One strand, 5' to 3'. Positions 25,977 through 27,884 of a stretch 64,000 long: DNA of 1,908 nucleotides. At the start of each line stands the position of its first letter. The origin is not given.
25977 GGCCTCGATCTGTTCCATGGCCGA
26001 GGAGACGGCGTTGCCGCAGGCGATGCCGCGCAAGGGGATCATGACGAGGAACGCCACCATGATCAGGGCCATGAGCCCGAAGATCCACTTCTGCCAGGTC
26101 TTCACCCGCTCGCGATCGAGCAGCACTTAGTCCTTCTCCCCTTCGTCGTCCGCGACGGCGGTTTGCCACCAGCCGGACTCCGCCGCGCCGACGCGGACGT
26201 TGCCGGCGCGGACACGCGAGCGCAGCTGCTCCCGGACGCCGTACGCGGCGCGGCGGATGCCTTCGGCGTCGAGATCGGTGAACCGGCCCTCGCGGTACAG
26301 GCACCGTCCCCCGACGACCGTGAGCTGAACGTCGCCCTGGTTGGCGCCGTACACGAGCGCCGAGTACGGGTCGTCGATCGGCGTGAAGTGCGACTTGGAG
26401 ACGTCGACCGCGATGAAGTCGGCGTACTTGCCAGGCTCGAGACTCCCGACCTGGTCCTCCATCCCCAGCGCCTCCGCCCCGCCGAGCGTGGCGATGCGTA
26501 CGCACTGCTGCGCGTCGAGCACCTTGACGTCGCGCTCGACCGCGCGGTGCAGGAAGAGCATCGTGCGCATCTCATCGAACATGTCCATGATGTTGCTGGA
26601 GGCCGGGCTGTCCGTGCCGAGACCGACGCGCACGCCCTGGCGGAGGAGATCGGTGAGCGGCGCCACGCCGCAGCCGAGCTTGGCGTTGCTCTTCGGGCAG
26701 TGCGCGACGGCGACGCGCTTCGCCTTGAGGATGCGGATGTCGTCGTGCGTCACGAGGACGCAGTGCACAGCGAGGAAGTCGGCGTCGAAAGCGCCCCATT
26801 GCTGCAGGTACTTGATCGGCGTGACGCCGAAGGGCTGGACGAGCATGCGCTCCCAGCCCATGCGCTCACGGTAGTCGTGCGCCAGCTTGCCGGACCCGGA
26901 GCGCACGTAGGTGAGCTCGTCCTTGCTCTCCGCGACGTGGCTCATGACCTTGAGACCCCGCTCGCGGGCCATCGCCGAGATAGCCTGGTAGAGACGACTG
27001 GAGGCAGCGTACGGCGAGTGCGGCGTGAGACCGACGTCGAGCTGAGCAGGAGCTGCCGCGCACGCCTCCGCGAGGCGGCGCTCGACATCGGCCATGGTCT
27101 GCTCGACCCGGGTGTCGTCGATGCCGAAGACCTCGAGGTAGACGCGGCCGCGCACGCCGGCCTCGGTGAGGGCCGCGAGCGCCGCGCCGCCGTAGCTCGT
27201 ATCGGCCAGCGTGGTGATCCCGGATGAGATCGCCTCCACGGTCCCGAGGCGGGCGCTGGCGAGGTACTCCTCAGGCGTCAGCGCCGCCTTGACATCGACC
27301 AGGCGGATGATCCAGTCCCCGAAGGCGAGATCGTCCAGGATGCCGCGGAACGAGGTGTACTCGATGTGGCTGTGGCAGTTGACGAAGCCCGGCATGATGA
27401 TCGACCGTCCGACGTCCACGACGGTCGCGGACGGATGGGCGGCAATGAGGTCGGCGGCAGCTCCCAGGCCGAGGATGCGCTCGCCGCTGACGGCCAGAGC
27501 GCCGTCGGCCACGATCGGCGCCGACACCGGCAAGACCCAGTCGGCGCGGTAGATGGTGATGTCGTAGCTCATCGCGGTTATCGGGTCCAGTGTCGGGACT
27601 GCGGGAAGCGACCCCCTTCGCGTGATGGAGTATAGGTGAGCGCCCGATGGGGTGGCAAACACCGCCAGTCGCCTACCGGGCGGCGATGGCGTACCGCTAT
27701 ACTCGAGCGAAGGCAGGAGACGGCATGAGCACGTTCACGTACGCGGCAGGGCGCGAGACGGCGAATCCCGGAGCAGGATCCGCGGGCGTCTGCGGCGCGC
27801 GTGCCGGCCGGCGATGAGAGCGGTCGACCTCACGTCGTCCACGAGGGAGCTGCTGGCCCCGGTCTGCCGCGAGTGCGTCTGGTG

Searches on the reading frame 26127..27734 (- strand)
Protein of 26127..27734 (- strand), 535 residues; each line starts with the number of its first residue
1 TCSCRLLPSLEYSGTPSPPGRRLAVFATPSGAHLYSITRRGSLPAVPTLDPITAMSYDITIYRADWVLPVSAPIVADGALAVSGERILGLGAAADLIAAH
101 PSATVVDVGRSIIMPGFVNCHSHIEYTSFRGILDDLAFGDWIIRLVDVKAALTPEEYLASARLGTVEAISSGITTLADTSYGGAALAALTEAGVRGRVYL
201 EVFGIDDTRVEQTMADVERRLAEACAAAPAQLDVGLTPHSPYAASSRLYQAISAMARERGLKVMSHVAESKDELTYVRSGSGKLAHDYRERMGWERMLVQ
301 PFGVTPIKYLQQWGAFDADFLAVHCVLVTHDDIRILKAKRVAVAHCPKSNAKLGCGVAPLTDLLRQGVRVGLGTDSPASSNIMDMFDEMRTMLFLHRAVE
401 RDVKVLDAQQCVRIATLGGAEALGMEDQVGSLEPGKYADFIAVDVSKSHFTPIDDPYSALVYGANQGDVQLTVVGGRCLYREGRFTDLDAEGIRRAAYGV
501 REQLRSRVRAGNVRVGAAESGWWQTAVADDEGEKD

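Call 16: search_protein_families(library=pfam, proteins=[window:26127-27734:-], max_evalue=0.001)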
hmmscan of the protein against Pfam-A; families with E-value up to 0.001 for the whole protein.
window:26127-27734:- (535 aa): 3 families
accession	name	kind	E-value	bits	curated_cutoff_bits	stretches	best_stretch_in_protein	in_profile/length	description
PF01979.26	Amidohydro_1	-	7.7e-66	223.1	25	1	112-477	1-343/345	Amidohydrolase family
PF07969.17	Amidohydro_3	-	1.1e-19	71.8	29.7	1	146-480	150-472/472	Amidohydrolase family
PF22039.1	HUTI_composite_bact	-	6.9e-05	22.8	25.5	1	78-103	1-26/26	Imidazolonepropionase-like composite domain, bacteria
